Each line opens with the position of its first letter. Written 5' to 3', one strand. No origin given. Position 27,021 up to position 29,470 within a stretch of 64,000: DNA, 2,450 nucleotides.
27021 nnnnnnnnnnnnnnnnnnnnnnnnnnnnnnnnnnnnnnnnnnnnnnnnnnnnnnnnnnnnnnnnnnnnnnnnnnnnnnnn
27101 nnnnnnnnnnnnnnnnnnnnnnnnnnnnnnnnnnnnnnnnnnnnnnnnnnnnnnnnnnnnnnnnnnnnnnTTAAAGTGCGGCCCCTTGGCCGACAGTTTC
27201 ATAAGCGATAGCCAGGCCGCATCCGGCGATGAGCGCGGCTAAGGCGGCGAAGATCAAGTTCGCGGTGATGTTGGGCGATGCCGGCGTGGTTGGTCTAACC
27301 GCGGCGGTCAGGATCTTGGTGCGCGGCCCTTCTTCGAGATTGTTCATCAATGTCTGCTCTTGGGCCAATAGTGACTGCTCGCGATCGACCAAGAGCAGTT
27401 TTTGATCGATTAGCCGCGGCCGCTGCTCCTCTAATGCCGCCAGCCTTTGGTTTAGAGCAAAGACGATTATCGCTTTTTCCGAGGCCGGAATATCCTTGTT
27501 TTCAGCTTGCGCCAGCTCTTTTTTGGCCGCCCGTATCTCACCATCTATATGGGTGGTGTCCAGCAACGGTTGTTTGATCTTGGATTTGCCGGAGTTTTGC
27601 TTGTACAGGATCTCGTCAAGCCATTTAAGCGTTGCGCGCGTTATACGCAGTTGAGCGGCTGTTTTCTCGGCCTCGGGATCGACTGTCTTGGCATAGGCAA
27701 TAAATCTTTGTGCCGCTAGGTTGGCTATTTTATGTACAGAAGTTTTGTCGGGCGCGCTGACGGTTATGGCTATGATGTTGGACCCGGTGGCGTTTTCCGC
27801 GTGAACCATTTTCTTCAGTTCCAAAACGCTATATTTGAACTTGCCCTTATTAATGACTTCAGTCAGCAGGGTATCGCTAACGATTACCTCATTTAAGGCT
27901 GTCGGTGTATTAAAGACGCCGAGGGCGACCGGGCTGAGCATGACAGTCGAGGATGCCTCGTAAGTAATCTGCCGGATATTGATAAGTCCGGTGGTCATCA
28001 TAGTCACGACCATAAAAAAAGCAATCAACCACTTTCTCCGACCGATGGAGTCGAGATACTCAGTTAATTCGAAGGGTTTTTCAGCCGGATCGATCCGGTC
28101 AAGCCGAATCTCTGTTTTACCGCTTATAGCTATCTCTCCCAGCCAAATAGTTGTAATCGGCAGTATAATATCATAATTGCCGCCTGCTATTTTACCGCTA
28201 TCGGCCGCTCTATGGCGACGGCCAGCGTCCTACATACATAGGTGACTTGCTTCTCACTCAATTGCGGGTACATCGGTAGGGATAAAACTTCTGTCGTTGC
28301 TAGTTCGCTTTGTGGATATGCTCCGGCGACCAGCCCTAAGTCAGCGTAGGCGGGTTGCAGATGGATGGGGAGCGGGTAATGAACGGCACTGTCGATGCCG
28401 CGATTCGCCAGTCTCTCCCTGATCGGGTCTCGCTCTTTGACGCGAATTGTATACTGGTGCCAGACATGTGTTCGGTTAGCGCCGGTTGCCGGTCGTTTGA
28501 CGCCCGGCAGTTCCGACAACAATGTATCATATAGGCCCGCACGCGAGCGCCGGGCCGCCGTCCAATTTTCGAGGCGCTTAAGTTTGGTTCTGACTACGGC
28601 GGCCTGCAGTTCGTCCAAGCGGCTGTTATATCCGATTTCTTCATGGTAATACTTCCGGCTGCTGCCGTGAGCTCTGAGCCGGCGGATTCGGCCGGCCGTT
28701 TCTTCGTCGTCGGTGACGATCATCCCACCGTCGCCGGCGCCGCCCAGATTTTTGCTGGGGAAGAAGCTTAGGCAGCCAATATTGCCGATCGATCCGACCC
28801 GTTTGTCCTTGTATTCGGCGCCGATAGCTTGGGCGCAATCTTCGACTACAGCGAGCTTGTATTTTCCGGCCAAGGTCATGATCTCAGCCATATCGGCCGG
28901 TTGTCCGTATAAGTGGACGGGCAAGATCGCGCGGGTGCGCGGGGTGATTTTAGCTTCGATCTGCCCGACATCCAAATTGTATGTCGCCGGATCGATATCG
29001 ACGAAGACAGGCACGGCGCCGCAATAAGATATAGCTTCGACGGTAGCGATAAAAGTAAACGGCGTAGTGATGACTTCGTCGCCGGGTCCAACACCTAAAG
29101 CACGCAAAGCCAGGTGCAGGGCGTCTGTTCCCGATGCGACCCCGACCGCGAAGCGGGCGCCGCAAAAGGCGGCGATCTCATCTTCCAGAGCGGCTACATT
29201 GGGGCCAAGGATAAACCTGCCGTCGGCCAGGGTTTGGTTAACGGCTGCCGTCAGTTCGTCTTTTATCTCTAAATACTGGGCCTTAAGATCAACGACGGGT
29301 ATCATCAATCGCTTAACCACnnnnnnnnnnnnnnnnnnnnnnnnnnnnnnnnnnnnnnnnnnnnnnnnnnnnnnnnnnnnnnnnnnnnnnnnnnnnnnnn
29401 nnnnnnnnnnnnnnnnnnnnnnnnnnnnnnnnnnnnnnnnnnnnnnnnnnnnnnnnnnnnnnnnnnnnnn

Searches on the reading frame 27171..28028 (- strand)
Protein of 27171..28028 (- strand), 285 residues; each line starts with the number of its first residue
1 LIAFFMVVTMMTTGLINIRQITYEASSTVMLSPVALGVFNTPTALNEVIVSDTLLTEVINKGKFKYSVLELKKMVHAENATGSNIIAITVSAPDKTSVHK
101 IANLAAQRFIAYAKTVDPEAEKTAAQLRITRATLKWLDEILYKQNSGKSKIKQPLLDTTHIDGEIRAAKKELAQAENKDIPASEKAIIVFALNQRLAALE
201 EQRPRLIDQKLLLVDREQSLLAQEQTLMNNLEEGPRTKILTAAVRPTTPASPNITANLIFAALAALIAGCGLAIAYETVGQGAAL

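Call 12: search_protein_families(library=pfam, proteins=[window:27171-28028:-], max_evalue=0.0001)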
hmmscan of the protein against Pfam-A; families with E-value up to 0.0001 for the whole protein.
window:27171-28028:- (285 aa): 0 families

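Call 79: search_protein_families(library=pfam, proteins=[window:27171-28028:-], max_evalue=0.5)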
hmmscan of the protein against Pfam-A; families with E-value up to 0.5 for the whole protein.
window:27171-28028:- (285 aa): 2 families
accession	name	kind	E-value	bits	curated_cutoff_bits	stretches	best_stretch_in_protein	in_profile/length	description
PF24603.1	TPR_30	-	0.022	15.6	29.7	1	45-99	2-55/100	Tetratricopeptide repeat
PF13807.11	GNVR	-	0.08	13.3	27.7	1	221-275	26-79/82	G-rich domain on putative tyrosine kinase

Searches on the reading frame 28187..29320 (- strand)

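Call 7: search_protein_families(library=pfam, proteins=[window:28187-29320:-], max_evalue=0.01)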
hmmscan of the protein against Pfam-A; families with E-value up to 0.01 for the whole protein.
window:28187-29320:- (377 aa): 5 families
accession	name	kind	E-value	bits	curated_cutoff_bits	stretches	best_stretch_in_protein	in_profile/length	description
PF01041.23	DegT_DnrJ_EryC1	-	1.9e-133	445.6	19.8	1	19-366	3-359/360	DegT/DnrJ/EryC1/StrS aminotransferase family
PF00155.27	Aminotran_1_2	-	1.8e-07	31.1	19.7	1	33-133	33-151/361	Aminotransferase class I and II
PF01053.26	Cys_Met_Meta_PP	-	1.6e-06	27.4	27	1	39-169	51-181/381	Cys/Met metabolism PLP-dependent enzyme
PF00266.25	Aminotran_5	-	6e-06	25.9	21.5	1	42-203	45-214/371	Aminotransferase class-V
PF01212.27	Beta_elim_lyase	-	8.6e-06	25.7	27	1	40-168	32-175/288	Beta-eliminating lyase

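Call 8: search_protein_families(library=ncbifam, proteins=[window:28187-29320:-], max_evalue=0.01)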
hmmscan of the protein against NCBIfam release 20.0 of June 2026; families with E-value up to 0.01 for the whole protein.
window:28187-29320:- (377 aa): 31 families (the best 25 are shown)
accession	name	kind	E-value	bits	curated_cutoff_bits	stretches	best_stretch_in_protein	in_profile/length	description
TIGR03588.1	PseC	equivalog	2.8e-86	289.8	423.5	1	19-367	9-377/380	UDP-4-amino-4,6-dideoxy-N-acetyl-beta-L-altrosamine transaminase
NF008658.2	PRK11658.1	equivalog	4.4e-72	242.8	631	1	19-368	12-375/379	UDP-4-amino-4-deoxy-L-arabinose aminotransferase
TIGR04181.1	NHT_00031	hypoth_equivalog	3.7e-71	239.9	420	1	38-349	28-357/359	LegC family aminotransferase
NF008687.0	PRK11706.1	equivalog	6.3e-68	229.2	375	1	56-367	47-371/375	dTDP-4-amino-4,6-dideoxygalactose transaminase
TIGR04427.1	PLP_DesI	equivalog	1.3e-58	199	650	1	39-372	51-385/390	dTDP-4-dehydro-6-deoxyglucose aminotransferase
TIGR02379.1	ECA_wecE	subfamily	2e-56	191.4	434.85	1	54-367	45-372/376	dTDP-4-amino-4,6-dideoxy-D-glucose transaminase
NF011936.0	PRK15407.1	equivalog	2.7e-55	187.8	423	2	20-219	46-251/440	lipopolysaccharide biosynthesis protein RfbH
NF004770.0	PRK06108.1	subfamily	1.3e-09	37.3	422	1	56-133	98-175/396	pyridoxal phosphate-dependent aminotransferase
NF005816.0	PRK07682.1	equivalog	4.4e-08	32.2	620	1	63-162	98-203/390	aminotransferase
NF006488.0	PRK08912.1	equivalog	1.4e-07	30.8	498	1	61-133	92-164/387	aminotransferase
NF006569.0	PRK09082.1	subfamily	1.5e-07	30.8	420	1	59-133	94-168/386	methionine aminotransferase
NF009079.0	PRK12414.1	subfamily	5e-07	29.1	481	1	60-133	95-167/384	methionine aminotransferase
NF005817.0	PRK07683.1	equivalog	7.2e-07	28.2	575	1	64-133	98-166/387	aminotransferase A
NF005871.0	PRK07811.1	equivalog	7.7e-07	28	513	1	40-213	61-232/389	cystathionine gamma-synthase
NF004621.0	PRK05957.1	equivalog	8.8e-07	28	498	1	62-135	96-167/389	pyridoxal phosphate-dependent aminotransferase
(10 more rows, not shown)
